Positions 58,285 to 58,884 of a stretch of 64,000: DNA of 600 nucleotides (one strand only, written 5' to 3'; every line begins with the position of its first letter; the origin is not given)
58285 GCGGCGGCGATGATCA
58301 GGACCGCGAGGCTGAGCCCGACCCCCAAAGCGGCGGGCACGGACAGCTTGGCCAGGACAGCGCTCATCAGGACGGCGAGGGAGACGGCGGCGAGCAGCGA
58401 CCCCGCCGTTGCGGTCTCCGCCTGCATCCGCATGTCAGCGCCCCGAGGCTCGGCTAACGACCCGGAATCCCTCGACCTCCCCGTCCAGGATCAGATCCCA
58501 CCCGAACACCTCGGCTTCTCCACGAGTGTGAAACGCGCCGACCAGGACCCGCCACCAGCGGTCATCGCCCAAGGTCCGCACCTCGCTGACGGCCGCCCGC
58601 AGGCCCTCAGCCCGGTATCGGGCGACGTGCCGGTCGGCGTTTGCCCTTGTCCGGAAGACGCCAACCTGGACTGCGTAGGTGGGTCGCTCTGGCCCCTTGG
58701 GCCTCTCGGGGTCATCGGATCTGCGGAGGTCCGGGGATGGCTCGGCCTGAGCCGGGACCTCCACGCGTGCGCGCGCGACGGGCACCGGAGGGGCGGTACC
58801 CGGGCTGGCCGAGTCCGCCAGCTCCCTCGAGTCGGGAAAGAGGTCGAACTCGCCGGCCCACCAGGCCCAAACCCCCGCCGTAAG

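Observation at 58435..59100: Wzc-like BY-kinase carries a C-terminal SPOR-like peptidoglycan-binding extension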

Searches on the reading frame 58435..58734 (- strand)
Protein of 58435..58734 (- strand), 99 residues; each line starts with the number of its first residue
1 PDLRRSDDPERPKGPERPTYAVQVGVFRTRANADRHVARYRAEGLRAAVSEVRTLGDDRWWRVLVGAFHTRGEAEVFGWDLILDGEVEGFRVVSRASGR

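Call 3: search_protein_families(library=pfam, proteins=[window:58435-58734:-], max_evalue=1)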
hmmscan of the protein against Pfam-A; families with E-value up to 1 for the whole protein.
window:58435-58734:- (99 aa): 1 family
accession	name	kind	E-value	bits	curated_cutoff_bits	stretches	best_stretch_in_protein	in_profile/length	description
PF05036.18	SPOR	-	7.5e-15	55.5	21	1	18-75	3-58/76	SPOR domain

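Call 26: search_solved_structures(query=window:58435-58689:-, max_evalue=10, show_alignments=5)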
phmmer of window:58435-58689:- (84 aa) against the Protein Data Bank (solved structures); distinct sequences matched with E-value up to 10: 3.
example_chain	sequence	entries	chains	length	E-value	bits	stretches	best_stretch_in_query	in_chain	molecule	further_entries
1x60_A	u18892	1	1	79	2.5e-05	27.5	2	4-32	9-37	Sporulation-specific N-acetylmuramoyl-L-alanine amidase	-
9hig_N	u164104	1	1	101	0.79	13.1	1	22-49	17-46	Small ribosomal subunit protein uS14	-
8ab6_D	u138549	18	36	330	1.4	12.3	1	44-72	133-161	YALI0A17468p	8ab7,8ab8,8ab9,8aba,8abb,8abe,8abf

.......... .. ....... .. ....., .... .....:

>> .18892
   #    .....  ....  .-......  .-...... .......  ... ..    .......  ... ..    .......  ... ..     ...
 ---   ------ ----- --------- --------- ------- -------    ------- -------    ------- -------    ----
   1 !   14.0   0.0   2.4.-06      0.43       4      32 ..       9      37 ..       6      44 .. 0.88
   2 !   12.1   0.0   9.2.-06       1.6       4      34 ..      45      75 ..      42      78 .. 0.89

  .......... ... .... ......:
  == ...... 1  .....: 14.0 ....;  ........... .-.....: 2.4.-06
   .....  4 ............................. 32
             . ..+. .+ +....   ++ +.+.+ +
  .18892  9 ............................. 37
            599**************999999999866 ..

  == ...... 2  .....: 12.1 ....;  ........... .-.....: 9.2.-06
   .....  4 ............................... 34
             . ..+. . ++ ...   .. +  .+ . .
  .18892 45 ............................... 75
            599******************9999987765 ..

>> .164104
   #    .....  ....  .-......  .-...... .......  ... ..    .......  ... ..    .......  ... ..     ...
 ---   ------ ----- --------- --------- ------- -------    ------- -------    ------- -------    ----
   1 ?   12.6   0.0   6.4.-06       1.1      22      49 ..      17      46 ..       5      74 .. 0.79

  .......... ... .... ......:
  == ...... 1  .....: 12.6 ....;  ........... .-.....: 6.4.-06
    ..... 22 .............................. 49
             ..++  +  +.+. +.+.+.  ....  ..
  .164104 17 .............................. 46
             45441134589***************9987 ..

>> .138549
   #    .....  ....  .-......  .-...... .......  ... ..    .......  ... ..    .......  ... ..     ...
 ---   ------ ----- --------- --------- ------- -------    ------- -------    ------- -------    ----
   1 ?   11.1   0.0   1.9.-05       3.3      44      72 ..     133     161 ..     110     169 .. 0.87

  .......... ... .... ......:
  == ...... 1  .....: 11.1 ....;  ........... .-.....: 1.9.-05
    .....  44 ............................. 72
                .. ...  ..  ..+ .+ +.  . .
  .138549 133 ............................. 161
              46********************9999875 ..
